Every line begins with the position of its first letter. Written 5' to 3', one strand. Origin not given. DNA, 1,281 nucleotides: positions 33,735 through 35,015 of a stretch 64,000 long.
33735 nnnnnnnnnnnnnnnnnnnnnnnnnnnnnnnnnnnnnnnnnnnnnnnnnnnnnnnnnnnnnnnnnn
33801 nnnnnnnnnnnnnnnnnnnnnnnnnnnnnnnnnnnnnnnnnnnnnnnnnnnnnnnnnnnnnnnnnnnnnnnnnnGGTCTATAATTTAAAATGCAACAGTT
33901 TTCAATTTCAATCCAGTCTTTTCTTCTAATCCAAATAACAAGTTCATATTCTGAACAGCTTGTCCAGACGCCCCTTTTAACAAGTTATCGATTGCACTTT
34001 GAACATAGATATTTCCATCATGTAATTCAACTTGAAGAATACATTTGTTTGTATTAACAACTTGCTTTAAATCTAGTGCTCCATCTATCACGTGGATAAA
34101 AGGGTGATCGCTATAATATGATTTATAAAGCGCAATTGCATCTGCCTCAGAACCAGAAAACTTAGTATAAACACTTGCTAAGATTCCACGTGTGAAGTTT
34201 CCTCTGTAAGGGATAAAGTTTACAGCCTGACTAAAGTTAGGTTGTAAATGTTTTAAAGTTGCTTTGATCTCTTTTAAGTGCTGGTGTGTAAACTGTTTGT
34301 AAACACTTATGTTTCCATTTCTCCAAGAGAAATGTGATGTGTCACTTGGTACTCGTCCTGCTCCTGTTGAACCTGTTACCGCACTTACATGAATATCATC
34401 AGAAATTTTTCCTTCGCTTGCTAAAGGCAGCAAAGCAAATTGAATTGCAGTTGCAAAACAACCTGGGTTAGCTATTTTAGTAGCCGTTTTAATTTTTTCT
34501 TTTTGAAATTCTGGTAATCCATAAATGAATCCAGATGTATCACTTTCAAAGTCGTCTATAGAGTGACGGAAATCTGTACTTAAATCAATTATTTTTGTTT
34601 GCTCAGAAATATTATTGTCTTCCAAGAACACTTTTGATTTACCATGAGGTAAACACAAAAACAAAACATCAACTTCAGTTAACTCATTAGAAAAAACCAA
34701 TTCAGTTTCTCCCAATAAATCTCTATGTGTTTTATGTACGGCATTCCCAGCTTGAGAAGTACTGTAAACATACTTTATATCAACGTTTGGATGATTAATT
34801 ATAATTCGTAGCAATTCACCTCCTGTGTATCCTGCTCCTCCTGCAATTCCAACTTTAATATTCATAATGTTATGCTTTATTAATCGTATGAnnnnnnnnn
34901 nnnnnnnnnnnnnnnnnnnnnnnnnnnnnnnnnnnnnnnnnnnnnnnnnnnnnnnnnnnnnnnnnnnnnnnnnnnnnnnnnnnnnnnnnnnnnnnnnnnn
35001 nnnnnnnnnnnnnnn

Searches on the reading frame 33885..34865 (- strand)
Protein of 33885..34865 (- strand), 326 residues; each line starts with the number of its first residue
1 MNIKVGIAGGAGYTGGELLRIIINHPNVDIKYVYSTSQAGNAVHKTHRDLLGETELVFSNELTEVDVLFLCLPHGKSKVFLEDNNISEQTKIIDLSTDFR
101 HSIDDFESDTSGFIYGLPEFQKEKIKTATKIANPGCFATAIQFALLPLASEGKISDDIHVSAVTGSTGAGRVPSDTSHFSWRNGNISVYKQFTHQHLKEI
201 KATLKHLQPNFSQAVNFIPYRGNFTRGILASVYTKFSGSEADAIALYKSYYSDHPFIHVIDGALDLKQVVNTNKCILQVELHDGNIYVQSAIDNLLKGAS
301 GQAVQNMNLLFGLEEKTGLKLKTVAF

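Call 96: find_encoding_contigs(protein=window:33885-34865:-, flank=10000, max_places=1)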
Protein window:33885-34865:- (326 aa): 3 contigs read that carry it; 1 place shown.
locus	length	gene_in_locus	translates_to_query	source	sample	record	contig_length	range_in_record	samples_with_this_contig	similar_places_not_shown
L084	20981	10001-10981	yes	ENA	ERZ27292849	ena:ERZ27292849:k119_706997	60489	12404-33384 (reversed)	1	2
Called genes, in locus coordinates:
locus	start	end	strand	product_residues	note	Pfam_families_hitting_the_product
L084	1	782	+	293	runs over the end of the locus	PF01513:NAD_kinase, PF20143:NAD_kinase_C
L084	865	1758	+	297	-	PF19573:DUF6089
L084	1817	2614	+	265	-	PF19573:DUF6089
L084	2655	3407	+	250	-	PF01255:Prenyltransf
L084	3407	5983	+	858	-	PF07244:POTRA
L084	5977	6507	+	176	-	PF03938:OmpH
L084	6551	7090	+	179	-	PF03938:OmpH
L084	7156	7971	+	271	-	PF01177:Asp_Glu_race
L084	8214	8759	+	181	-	PF00583:Acetyltransf_1 (weak)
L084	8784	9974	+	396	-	PF00764:Arginosuc_synth, PF06508:QueC (weak), PF20979:Arginosuc_syn_C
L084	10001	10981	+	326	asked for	PF01118:Semialdhyde_dh, PF22698:Semialdhyde_dhC_1, PF02774:Semialdhyde_dhC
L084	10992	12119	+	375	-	PF00202:Aminotran_3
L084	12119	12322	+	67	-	PF09962:DUF2196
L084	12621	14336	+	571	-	PF18962:Por_Secre_tail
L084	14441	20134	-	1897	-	PF24312:Ig-like_POM152 (faint), PF19081:Ig_7 (faint), PF13585:CHU_C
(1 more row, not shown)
